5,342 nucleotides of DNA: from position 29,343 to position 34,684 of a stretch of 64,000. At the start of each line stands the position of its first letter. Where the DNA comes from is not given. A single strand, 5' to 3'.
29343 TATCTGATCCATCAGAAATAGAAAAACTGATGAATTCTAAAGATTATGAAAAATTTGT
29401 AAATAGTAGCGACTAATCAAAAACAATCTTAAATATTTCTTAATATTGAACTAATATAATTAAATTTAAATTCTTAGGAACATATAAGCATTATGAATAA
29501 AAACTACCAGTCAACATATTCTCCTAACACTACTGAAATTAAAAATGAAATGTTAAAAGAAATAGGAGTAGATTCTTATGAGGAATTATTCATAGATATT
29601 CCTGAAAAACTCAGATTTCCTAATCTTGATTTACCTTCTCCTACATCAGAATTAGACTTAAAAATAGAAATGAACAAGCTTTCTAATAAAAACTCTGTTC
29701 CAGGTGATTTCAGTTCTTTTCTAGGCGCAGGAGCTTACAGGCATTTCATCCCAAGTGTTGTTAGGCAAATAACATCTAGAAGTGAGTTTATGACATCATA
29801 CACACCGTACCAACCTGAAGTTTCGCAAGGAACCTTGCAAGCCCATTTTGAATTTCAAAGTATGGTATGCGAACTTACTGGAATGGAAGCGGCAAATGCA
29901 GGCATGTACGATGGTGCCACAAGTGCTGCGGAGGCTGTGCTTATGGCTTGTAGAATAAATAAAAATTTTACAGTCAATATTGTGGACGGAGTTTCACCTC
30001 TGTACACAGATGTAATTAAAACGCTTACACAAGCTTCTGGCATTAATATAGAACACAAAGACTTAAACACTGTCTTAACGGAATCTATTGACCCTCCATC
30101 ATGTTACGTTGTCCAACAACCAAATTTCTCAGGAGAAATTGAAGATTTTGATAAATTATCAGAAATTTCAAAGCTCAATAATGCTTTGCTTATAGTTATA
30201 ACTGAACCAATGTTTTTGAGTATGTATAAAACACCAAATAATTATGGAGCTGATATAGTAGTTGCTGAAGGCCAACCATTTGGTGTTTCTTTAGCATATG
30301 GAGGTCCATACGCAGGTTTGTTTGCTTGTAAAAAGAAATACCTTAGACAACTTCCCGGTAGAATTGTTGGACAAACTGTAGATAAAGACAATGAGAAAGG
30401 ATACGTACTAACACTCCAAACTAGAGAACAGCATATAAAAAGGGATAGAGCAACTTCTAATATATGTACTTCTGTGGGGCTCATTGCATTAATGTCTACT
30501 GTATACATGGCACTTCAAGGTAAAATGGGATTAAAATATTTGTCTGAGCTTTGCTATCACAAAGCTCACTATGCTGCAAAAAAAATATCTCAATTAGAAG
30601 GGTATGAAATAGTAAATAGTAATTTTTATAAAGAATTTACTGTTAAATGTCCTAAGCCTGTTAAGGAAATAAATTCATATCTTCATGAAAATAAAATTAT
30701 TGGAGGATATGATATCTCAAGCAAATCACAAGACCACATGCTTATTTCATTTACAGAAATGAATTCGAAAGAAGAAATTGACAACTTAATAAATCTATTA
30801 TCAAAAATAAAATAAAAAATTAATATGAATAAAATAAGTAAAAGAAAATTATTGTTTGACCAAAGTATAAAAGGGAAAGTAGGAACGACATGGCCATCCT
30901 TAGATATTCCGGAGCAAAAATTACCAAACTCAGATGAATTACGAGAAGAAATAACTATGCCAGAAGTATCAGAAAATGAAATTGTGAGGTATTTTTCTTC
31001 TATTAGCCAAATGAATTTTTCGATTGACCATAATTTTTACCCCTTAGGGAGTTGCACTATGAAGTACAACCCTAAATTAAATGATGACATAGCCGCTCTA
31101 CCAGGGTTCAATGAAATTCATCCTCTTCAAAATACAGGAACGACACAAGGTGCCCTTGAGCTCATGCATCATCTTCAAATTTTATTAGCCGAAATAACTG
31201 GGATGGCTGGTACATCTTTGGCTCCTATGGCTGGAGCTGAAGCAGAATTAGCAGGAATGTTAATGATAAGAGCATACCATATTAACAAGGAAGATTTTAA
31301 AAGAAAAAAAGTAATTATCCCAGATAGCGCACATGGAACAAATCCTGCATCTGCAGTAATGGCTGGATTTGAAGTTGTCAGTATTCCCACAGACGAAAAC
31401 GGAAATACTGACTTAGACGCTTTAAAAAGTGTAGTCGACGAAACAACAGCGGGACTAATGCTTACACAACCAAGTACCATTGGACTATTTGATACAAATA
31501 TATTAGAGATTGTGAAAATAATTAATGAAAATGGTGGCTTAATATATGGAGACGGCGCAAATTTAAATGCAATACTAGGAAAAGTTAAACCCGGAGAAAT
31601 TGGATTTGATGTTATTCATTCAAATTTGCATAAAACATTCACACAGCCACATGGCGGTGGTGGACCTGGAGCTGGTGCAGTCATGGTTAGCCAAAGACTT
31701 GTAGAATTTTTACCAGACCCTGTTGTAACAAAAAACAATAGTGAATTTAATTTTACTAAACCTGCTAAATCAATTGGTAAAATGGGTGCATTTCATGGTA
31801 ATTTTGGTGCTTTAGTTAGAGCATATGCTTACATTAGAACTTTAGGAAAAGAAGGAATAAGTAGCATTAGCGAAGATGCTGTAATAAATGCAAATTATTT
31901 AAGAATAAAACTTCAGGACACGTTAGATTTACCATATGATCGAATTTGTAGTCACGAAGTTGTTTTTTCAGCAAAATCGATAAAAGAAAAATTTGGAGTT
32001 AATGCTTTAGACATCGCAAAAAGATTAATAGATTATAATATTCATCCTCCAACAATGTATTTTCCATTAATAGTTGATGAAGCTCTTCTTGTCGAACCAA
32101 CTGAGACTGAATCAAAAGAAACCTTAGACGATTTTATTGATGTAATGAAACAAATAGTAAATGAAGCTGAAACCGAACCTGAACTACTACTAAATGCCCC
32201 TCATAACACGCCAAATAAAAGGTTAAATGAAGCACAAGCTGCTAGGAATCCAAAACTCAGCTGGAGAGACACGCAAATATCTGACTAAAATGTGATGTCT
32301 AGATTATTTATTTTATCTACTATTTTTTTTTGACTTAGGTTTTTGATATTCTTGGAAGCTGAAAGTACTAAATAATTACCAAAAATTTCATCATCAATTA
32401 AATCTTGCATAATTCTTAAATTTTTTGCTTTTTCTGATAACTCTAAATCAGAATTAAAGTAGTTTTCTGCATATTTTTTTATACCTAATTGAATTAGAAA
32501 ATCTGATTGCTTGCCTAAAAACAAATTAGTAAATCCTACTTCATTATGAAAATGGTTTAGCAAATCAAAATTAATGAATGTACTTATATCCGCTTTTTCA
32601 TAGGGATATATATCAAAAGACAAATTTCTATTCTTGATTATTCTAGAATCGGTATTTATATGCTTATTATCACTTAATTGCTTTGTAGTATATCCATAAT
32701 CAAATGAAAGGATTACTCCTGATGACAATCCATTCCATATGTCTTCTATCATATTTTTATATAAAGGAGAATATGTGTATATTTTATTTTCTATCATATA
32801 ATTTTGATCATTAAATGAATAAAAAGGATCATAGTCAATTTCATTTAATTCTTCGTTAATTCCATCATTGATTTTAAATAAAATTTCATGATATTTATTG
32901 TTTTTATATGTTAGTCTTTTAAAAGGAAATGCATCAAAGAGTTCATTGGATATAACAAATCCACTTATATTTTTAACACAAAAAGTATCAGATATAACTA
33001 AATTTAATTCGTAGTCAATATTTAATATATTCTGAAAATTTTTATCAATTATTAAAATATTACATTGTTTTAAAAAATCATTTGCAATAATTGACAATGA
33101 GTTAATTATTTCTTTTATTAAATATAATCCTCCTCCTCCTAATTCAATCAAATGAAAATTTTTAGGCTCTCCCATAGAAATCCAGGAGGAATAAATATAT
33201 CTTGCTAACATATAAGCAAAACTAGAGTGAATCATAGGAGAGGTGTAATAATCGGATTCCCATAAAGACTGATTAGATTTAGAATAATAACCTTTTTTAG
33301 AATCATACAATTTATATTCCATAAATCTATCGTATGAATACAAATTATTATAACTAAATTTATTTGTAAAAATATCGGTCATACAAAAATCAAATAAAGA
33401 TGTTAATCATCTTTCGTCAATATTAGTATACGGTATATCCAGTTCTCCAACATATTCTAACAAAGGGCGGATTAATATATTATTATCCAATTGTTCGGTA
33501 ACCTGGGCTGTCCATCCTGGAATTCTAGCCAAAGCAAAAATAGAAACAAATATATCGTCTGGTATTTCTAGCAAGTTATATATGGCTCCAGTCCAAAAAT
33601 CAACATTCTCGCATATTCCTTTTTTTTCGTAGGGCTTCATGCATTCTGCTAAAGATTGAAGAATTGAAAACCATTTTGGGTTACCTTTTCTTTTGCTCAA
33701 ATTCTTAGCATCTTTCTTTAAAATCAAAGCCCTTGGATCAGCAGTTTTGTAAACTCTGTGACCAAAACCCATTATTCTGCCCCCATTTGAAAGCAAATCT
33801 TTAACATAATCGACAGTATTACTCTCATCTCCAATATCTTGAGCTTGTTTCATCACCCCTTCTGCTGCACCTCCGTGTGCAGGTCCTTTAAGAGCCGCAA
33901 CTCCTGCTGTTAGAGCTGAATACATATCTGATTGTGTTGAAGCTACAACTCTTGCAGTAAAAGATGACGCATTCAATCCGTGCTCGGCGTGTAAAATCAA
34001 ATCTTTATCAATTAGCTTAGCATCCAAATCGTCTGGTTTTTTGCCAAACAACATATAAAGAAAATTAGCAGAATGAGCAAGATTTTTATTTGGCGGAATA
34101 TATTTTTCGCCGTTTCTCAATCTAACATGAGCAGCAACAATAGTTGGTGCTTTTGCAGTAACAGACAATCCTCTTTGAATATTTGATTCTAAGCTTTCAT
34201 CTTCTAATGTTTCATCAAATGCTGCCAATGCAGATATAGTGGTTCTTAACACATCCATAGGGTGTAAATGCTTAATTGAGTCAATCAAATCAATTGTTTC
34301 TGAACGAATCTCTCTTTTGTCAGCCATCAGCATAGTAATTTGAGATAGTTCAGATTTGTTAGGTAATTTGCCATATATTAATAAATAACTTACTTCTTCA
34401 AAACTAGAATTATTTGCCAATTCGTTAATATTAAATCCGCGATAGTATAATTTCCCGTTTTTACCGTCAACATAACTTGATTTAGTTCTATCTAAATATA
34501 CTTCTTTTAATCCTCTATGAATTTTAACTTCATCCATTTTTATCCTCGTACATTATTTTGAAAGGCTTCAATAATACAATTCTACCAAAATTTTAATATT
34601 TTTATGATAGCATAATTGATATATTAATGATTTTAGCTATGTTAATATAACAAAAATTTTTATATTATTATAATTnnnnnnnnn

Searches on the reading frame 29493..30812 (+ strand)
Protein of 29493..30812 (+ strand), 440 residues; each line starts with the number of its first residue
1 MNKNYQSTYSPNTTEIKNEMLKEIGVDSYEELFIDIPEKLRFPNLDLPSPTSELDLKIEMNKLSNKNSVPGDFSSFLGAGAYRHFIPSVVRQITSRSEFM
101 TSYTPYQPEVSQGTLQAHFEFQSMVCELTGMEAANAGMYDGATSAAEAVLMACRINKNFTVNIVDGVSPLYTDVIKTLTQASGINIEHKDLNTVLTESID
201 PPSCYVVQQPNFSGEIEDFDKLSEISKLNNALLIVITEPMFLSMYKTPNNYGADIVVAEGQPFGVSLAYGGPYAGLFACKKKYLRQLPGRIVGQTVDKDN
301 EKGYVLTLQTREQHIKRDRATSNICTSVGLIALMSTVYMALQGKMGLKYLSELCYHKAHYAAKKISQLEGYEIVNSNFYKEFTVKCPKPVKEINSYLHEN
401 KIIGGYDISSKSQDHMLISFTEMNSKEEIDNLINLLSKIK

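Call 47: search_protein_families(library=pfam, proteins=[window:29493-30812:+], max_evalue=0.00001)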
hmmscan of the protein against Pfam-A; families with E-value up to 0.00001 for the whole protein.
window:29493-30812:+ (440 aa): 1 family
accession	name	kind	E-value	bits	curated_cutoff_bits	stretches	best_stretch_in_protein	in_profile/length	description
PF02347.22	GDC-P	-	5.9e-129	431.1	26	1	11-436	5-429/429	Glycine cleavage system P-protein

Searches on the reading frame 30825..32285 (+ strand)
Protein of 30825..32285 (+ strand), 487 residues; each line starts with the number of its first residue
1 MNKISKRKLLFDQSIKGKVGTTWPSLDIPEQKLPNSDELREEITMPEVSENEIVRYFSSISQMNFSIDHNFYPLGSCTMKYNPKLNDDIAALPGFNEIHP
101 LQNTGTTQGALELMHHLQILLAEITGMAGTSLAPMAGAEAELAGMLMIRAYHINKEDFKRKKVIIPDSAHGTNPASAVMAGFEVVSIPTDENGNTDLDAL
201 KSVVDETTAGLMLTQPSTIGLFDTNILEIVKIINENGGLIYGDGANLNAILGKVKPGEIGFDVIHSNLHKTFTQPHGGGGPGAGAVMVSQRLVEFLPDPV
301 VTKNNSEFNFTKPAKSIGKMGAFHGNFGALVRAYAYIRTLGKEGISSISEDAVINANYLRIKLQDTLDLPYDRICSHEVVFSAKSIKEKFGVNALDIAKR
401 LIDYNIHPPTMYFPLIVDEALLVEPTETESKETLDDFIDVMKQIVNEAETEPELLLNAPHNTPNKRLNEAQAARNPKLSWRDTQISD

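Call 73: search_protein_families(library=pfam, proteins=[window:30825-32285:+], max_evalue=0.00001)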
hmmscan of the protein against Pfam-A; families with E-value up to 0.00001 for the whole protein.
window:30825-32285:+ (487 aa): 3 families
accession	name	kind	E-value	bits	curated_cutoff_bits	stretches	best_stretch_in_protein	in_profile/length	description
PF21478.3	GcvP2_C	-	2.8e-27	95.5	27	1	349-450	2-104/122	Glycine dehydrogenase, C-terminal domain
PF02347.22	GDC-P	-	2e-12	47.1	26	1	30-301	28-288/429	Glycine cleavage system P-protein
PF00266.25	Aminotran_5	-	1.9e-06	27.6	21.5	1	160-297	88-222/371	Aminotransferase class-V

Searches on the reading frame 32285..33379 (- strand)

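Call 73: search_protein_families(library=pfam, proteins=[window:32285-33379:-], max_evalue=0.00001)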
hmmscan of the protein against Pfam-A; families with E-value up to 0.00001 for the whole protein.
window:32285-33379:- (364 aa): 1 family
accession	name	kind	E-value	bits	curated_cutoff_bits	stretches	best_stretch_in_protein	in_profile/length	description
PF02636.23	Methyltransf_28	-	8e-22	78.3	23.3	1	57-281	1-240/249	Putative S-adenosyl-L-methionine-dependent methyltransferase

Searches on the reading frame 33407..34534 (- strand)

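Call 73: search_protein_families(library=pfam, proteins=[window:33407-34534:-], max_evalue=0.00001)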
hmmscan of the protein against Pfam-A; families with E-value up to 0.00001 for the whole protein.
window:33407-34534:- (375 aa): 1 family
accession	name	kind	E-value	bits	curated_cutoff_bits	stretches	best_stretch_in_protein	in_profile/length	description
PF00285.26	Citrate_synt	-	7.5e-124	413.8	27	1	8-357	1-356/357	Citrate synthase, C-terminal domain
